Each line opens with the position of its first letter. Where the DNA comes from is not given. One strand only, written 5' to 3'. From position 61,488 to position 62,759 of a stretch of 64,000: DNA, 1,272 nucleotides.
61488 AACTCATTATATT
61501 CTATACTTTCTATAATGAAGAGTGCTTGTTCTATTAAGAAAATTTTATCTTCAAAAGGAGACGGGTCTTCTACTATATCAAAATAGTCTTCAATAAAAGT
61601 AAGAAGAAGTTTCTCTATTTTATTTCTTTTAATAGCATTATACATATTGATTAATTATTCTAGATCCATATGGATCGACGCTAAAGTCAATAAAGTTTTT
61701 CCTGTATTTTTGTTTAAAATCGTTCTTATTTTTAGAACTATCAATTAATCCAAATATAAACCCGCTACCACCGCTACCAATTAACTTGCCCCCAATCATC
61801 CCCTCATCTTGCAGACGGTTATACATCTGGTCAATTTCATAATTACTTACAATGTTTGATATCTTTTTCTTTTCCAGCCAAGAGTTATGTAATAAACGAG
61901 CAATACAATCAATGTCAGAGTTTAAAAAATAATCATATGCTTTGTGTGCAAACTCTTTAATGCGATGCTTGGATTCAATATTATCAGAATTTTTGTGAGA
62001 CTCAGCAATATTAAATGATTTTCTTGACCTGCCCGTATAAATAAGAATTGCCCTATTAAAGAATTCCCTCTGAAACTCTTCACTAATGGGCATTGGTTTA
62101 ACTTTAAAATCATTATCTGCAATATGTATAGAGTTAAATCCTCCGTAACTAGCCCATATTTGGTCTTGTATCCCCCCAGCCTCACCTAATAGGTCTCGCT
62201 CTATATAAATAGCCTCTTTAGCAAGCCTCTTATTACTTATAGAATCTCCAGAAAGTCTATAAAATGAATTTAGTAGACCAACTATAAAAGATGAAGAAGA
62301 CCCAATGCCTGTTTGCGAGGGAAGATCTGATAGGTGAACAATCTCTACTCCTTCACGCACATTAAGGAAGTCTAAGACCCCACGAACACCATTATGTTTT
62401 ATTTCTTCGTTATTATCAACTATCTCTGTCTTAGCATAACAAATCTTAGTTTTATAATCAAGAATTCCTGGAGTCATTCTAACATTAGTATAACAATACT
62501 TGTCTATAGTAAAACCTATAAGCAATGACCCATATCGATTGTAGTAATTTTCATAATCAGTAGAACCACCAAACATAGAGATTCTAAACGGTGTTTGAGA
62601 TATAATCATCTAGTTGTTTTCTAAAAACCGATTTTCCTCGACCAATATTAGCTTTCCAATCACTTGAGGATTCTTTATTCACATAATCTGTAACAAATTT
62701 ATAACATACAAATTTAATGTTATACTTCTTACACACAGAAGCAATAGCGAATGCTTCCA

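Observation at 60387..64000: Phage-borne nucleotide-sugar pathway cluster (nucleotidyltransferase, HAD phosphatase, GHMP kinase, MTAN-like, epimerase) plus distant gmd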

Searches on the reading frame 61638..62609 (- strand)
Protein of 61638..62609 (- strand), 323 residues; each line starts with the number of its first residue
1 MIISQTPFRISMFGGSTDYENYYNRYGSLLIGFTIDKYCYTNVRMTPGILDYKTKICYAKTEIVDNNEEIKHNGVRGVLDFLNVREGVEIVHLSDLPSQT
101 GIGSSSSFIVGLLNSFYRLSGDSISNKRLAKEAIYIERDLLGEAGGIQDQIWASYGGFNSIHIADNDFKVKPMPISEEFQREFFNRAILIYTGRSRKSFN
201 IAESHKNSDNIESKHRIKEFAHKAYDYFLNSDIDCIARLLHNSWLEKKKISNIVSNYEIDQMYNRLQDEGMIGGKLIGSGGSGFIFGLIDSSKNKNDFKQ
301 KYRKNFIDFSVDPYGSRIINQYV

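Call 3: search_protein_families(library=pfam, proteins=[window:61638-62609:-], max_evalue=0.01)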
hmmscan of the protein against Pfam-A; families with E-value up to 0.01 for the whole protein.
window:61638-62609:- (323 aa): 2 families
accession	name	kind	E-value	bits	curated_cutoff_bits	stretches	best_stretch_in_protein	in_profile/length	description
PF00288.32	GHMP_kinases_N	-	1.8e-13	50.9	22.3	1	83-157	15-87/87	GHMP kinases N terminal domain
PF08544.19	GHMP_kinases_C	-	5e-08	33.7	21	1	226-307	3-84/85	GHMP kinases C terminal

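Call 4: search_protein_families(library=ncbifam, proteins=[window:61638-62609:-], max_evalue=0.01)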
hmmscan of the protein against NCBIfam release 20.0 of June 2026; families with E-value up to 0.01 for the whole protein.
window:61638-62609:- (323 aa): 12 families
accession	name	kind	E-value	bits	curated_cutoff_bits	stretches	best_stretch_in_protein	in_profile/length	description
NF049969.1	GlMnHpPKinHddA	equivalog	4.9e-44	151.1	600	1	2-299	3-314/338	D-glycero-D-manno-heptose 7-phosphate kinase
TIGR00549.1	mevalon_kin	equivalog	5.7e-18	65.4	163.05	1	26-287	15-275/276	mevalonate kinase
NF009948.0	PRK13412.1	equivalog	2.8e-15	55.1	721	1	86-286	725-932/974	bifunctional fucokinase/fucose-1-phosphate guanylyltransferase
NF003006.0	PRK03817.1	equivalog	4.1e-13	49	443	2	3-181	3-182/352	galactokinase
NF003705.0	PRK05322.1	equivalog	1.2e-11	44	385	2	6-217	24-235/388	galactokinase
TIGR00131.1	gal_kin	equivalog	3.9e-11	42.5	226.65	2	4-175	20-199/388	galactokinase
NF003472.0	PRK05101.1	equivalog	9.6e-10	37.9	499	1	4-178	23-204/382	galactokinase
NF002288.1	PRK01212.1-4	equivalog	9.9e-09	34.6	194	1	76-317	65-295/303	homoserine kinase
NF003036.0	PRK03926.1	equivalog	1.6e-08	34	403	1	26-162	20-149/302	mevalonate kinase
TIGR00191.1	thrB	equivalog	8.3e-06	24.8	168.25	1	75-310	67-288/304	homoserine kinase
TIGR01920.1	Shik_kin_archae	equivalog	4e-05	23.1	126.85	1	66-213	48-190/266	shikimate kinase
NF001816.0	PRK00555.1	equivalog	0.00055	19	509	0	89-177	93-182/363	galactokinase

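Call 5: search_protein_families(library=phrogs, proteins=[window:61638-62609:-], max_evalue=0.01)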
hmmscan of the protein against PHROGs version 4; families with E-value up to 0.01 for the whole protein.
window:61638-62609:- (323 aa): 1 family
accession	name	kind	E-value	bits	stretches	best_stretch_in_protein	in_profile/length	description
phrog_34407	-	unknown function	6.8e-46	158.3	1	3-303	5-327/348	-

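Call 9: search_dna_similar(query=window:61638-62609:-, collection=phages, mode=protein, max_rows=25)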
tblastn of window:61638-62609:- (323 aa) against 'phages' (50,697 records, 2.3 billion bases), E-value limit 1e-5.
Records with a match: 12; places in all: 13; records where one place covers at least 80% of the query: 9.
Best place of each record, by identity: <60% 12.
By first word of the organism name: Bacteriophage 5; Synechococcus 3; Caulobacter 2; Marine 1; uncultured 1.
By host as written in the record: - 7; Caulobacter crescentus CB15 2; Synechococcus str. WH8109 2; Synechococcus sp. MIT S9220 1.
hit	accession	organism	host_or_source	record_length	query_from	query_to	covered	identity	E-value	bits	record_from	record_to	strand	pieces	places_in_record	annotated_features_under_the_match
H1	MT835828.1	Bacteriophage sp.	human fecal samples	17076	1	265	82%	40.0%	2e-60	214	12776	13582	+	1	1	record has no annotation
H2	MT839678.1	Bacteriophage sp.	human fecal samples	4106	1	265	82%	39.6%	4e-57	204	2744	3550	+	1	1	record has no annotation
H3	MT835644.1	Bacteriophage sp.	human fecal samples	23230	1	319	99%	29.4%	2e-33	135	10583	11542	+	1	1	record has no annotation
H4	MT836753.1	Bacteriophage sp.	human fecal samples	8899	21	265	76%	36.8%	2e-48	179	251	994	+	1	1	record has no annotation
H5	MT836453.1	Bacteriophage sp.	human fecal samples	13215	1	261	81%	32.0%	1e-28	121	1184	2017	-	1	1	record has no annotation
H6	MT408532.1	Synechococcus phage SynMITS9220M01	Synechococcus sp. MIT S9220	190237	1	267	83%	30.5%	2e-13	77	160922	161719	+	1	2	D,D-heptose 7-phosphate kinase | glycosyltransferase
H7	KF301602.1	Caulobacter phage Cr30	Caulobacter crescentus CB15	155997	3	256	79%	31.8%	5e-20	97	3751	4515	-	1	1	D,D-heptose 7-phosphate kinase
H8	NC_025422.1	Caulobacter phage Cr30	Caulobacter crescentus CB15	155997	3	256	79%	31.8%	5e-20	97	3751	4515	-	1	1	D,D-heptose 7-phosphate kinase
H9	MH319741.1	Marine virus AG-345-E15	single cell amplified by WGA-X; seawater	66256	2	264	81%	24.8%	1e-20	99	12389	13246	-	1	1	record has no annotation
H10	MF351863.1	Synechococcus phage Bellamy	Synechococcus str. WH8109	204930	2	263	81%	24.5%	3e-20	97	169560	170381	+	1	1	215: kinase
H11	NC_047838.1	Synechococcus phage Bellamy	Synechococcus str. WH8109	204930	2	263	81%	24.5%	3e-20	97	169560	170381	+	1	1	215: kinase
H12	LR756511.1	uncultured phage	metagenomic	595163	6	264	80%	23.5%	2e-7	59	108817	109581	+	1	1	record has no annotation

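Call 13: find_encoding_contigs(protein=window:61638-62609:-, flank=10000, max_places=6)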
Protein window:61638-62609:- (323 aa): 2 contigs read that carry it; 2 places shown.
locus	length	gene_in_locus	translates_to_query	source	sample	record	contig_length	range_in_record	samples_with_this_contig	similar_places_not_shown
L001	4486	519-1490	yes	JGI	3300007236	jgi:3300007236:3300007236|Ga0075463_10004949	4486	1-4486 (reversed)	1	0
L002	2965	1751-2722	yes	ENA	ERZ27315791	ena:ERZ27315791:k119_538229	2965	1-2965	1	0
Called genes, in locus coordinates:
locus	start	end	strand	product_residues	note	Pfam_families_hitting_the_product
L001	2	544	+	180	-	?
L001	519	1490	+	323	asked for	PF00288:GHMP_kinases_N, PF08544:GHMP_kinases_C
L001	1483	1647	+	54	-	-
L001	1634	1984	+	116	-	-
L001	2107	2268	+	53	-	-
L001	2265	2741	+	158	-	PF01467:CTP_transf_like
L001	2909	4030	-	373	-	-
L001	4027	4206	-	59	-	-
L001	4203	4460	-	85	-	-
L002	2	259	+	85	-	?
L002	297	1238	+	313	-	PF01073:3Beta_HSD (weak), PF01370:Epimerase, PF04321:RmlD_sub_bind, PF16363:GDP_Man_Dehyd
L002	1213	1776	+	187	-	PF01048:PNP_UDP_1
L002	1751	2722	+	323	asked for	PF00288:GHMP_kinases_N, PF08544:GHMP_kinases_C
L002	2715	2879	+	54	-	-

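Call 14: find_related_loci(query=window:61638-62609:-, collection=viral_contigs, flank=10000)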
Query window:61638-62609:- (323 aa) in viral_contigs; peptide patterns used: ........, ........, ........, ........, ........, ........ (x = any residue, [..] = any of these).
63 stretches matched a pattern; 62 encode a relative of the query (tblastn E <= 1e-3); 62 distinct loci.
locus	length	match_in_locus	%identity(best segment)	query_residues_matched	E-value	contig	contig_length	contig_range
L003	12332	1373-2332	58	1-320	6e-125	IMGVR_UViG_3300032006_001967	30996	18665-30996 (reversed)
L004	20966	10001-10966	57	1-321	9e-125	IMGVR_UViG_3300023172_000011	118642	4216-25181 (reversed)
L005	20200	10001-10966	57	1-321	9e-125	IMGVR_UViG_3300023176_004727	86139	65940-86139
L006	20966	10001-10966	57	1-321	9e-125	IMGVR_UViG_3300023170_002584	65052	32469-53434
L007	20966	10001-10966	57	1-321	9e-125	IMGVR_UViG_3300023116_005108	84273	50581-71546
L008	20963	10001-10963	57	1-321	2e-120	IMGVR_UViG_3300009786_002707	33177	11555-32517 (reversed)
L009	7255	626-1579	59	1-321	9e-116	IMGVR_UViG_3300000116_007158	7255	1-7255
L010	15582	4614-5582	53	1-322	8e-115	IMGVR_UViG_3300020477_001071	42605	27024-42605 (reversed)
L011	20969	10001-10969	53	1-322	9e-115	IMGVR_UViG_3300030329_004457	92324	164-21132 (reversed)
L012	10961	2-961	53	3-321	5e-114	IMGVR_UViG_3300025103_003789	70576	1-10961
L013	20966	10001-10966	53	1-321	5e-106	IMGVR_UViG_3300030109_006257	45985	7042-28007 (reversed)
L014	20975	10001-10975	50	1-320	8e-98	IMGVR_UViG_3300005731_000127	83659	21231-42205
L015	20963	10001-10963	53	1-321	8e-95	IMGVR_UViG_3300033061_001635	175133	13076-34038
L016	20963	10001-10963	53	1-321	7e-93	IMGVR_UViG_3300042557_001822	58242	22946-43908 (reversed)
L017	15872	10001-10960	52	1-320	2e-89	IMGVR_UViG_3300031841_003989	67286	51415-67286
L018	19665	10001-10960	52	1-320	2e-89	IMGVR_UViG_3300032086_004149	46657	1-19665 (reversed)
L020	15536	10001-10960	52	1-320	2e-89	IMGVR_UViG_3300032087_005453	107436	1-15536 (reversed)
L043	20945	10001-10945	42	1-319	7e-79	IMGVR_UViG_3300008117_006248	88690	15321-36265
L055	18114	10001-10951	40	1-319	3e-73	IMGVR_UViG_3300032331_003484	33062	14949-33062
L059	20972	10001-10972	55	1-321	5e-98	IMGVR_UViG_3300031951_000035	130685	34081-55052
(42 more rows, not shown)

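Call 30: search_protein_families(library=pfam, proteins=[L017:331-1881:+, L017:2138-2701:+, L017:2694-4337:+, L017:4325-5047:+, L017:5040-5621:+, L017:5618-6316:+, L017:6313-7098:+, L017:7095-7568:+, L017:7532-8359:+, L017:8325-9044:+], max_evalue=0.001)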
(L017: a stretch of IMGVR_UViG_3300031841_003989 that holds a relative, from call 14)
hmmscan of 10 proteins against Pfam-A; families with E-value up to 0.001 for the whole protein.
L017:331-1881:+ (516 aa): 2 families
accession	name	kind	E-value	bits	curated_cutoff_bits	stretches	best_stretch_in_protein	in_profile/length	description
PF17657.6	DNA_pol3_finger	-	4.2e-46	156.8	22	1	4-156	19-166/166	Bacterial DNA polymerase III alpha subunit finger domain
PF14579.12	HHH_6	-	4.4e-07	30.5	25.6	1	233-320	2-89/90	Helix-hairpin-helix motif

L017:2138-2701:+ (187 aa): 1 family
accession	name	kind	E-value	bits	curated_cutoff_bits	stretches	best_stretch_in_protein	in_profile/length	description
PF04542.20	Sigma70_r2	-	6.7e-13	48.7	24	1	29-98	1-69/71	Sigma-70 region 2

L017:2694-4337:+ (547 aa): 4 families
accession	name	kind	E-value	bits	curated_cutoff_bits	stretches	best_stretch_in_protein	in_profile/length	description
PF00534.26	Glycos_transf_1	-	2.3e-09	37.4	26.4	1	294-352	75-133/172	Glycosyl transferases group 1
PF13692.12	Glyco_trans_1_4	-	6.1e-06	27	27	1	294-350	61-115/142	Glycosyl transferases group 1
PF13524.12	Glyco_trans_1_2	-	0.00047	20.6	25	0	288-421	23-143/144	Glycosyl transferase-like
PF20706.3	GT4-conflict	-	0.00082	18.9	26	0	301-418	271-383/385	Family 4 Glycosyltransferase in conflict systems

L017:4325-5047:+ (240 aa): 0 families

L017:5040-5621:+ (193 aa): 0 families

L017:5618-6316:+ (232 aa): 0 families

L017:6313-7098:+ (261 aa): 0 families

L017:7095-7568:+ (157 aa): 0 families

L017:7532-8359:+ (275 aa): 0 families

L017:8325-9044:+ (239 aa): 0 families
